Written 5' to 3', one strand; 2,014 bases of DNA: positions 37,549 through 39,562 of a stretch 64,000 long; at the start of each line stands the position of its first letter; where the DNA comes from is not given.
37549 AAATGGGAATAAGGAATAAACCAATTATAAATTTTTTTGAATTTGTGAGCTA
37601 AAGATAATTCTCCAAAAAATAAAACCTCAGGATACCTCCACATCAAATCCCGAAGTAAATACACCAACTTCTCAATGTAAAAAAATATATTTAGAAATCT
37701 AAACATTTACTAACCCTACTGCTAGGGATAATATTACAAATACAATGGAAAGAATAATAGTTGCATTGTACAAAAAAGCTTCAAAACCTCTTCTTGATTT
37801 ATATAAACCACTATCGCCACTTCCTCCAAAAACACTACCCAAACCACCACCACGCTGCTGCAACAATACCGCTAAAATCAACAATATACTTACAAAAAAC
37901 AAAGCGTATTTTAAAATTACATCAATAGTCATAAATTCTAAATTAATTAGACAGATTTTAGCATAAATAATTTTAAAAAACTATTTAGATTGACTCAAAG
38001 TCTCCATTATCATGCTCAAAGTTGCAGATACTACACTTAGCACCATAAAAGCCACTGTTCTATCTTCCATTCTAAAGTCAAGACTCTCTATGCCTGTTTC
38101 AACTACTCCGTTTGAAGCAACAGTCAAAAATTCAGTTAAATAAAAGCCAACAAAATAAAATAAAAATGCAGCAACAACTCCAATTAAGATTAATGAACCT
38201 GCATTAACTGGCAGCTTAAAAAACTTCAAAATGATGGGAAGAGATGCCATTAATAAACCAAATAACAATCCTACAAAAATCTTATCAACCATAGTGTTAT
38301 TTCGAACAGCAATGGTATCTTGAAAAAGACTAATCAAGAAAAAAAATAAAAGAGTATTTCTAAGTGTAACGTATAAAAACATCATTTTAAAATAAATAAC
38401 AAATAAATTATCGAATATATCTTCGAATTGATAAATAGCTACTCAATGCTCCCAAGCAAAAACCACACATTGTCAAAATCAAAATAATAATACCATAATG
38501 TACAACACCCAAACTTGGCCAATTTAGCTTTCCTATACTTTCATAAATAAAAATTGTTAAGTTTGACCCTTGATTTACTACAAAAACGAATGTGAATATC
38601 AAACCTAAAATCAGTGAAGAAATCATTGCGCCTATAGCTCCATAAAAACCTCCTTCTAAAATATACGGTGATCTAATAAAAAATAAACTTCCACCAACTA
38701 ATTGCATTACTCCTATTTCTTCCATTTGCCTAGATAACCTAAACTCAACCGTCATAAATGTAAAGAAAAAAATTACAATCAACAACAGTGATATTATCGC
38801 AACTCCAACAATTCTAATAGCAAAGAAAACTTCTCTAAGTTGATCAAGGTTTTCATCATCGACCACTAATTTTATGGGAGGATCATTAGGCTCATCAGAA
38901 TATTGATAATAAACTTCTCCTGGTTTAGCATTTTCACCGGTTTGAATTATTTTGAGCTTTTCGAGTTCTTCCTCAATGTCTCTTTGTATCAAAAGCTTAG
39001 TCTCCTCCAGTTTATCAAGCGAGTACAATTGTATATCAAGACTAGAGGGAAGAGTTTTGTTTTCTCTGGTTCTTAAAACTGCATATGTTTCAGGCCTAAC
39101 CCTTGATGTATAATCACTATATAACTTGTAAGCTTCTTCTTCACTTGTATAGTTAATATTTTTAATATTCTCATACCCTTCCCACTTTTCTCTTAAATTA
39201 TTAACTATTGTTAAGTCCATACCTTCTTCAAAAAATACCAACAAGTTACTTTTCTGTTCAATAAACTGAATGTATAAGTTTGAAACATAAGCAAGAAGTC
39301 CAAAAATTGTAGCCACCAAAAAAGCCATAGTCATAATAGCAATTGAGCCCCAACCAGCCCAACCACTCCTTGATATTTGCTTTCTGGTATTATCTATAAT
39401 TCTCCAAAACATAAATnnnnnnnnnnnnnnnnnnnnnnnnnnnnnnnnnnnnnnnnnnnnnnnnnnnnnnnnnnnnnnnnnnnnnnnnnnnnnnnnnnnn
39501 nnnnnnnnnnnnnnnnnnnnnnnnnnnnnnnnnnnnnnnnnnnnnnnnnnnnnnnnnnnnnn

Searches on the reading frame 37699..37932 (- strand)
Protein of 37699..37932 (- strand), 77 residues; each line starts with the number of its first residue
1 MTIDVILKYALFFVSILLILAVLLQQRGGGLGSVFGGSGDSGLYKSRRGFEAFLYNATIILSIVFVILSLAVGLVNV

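Call 46: search_protein_families(library=pfam, proteins=[window:37699-37932:-], max_evalue=0.001)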
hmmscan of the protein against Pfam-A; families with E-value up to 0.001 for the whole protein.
window:37699-37932:- (77 aa): 1 family
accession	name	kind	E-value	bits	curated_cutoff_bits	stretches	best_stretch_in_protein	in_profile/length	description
PF03840.19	SecG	-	4.4e-16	59.2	29.2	1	7-74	2-69/70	Preprotein translocase SecG subunit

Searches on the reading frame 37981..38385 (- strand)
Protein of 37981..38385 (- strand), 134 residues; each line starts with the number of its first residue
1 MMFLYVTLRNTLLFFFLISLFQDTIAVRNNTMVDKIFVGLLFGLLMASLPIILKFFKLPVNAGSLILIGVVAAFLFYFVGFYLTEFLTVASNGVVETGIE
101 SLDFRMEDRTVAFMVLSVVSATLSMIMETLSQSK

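Call 46: search_protein_families(library=pfam, proteins=[window:37981-38385:-], max_evalue=0.001)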
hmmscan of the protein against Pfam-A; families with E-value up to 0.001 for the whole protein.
window:37981-38385:- (134 aa): 0 families

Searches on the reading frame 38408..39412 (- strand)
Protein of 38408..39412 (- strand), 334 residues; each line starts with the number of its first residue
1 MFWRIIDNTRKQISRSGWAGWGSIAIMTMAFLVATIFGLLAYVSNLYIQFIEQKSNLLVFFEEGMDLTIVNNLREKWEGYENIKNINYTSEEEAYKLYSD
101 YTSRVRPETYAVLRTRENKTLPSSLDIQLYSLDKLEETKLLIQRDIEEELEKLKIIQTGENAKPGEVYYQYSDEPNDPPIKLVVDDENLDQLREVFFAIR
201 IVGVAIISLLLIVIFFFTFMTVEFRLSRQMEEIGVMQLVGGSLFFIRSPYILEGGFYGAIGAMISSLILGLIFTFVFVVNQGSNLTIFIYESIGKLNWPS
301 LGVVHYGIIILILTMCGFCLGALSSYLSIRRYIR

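Call 3: search_protein_families(library=pfam, proteins=[window:38408-39412:-], max_evalue=1)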
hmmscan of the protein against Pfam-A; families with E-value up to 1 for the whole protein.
window:38408-39412:- (334 aa): 2 families
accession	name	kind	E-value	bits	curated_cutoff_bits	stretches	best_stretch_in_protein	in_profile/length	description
PF02687.27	FtsX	-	1.5e-05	25.5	25.5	1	205-330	2-117/120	FtsX-like permease C-terminal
PF18075.7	FtsX_ECD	-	3.5e-05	24.8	23.5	1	59-139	5-84/96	FtsX extracellular domain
